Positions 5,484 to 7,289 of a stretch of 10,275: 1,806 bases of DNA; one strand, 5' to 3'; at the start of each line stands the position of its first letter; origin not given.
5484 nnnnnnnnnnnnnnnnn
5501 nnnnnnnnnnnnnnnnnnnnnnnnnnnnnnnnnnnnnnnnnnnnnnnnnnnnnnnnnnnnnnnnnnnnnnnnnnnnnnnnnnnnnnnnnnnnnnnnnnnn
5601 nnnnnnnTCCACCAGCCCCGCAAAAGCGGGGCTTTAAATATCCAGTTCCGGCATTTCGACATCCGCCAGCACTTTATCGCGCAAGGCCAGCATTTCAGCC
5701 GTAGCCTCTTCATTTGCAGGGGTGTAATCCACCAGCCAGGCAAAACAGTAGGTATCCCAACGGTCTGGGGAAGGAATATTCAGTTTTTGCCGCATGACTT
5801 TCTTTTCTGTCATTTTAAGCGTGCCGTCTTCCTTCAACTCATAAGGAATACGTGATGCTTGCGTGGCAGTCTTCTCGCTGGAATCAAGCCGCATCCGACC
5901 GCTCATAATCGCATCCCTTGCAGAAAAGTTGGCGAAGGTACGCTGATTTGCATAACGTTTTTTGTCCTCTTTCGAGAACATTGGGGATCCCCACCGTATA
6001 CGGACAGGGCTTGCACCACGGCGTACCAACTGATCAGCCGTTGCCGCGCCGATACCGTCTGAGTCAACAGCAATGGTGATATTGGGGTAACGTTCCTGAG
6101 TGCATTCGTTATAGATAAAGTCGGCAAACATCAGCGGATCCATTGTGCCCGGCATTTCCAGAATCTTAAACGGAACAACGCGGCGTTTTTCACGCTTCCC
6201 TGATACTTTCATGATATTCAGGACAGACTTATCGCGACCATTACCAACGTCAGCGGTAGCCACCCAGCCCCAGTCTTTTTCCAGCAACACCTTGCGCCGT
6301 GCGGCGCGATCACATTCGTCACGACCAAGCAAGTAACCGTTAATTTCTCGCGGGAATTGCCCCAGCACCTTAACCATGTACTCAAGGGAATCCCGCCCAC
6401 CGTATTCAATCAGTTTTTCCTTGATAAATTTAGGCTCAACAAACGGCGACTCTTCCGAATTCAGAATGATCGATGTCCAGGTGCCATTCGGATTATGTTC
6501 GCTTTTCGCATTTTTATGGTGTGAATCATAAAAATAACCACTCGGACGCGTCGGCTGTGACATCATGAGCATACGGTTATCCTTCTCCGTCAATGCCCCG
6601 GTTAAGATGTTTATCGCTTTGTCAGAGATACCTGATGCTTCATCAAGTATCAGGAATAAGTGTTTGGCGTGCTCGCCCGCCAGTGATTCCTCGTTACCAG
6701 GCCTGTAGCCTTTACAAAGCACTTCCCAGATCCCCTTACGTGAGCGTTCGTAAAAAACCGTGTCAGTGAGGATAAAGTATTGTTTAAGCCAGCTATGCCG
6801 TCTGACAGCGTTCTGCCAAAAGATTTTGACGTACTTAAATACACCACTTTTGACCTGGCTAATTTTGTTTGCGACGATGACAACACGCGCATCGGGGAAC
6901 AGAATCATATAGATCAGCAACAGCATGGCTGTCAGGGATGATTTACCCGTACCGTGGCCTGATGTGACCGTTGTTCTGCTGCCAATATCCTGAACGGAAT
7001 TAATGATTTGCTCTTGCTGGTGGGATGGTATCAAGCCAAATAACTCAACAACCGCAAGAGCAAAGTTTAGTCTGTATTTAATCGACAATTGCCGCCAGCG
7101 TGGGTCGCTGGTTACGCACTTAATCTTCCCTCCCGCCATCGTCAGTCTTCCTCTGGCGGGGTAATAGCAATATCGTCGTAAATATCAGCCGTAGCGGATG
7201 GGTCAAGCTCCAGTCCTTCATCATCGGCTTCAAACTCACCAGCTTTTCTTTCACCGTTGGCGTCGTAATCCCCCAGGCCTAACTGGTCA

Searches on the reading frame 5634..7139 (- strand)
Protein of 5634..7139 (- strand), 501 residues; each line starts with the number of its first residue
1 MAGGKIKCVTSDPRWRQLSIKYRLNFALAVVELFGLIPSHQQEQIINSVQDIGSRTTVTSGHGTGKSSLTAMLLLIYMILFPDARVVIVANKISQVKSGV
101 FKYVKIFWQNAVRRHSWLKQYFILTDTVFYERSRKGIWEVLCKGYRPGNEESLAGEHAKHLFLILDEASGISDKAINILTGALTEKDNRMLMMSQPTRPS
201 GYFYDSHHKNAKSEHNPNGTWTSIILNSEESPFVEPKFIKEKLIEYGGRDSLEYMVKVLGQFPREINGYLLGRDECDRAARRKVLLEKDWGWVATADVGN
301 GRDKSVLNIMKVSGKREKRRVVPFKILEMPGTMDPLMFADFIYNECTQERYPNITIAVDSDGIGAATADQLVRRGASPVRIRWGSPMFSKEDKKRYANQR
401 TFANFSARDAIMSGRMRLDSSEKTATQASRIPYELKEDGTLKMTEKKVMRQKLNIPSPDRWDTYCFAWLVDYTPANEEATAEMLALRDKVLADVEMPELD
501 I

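Call 5: search_protein_families(library=pfam, proteins=[window:5634-7139:-], max_evalue=0.01)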
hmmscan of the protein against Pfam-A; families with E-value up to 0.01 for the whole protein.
window:5634-7139:- (501 aa): 2 families
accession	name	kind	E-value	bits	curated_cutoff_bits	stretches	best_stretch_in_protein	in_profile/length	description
PF03237.21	Terminase_6N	-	0.00048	20.3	22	1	61-244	5-184/215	Terminase large subunit, T4likevirus-type, N-terminal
PF04466.19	Terminase_3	-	0.00069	19.6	23.2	1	58-217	7-158/201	Phage terminase large subunit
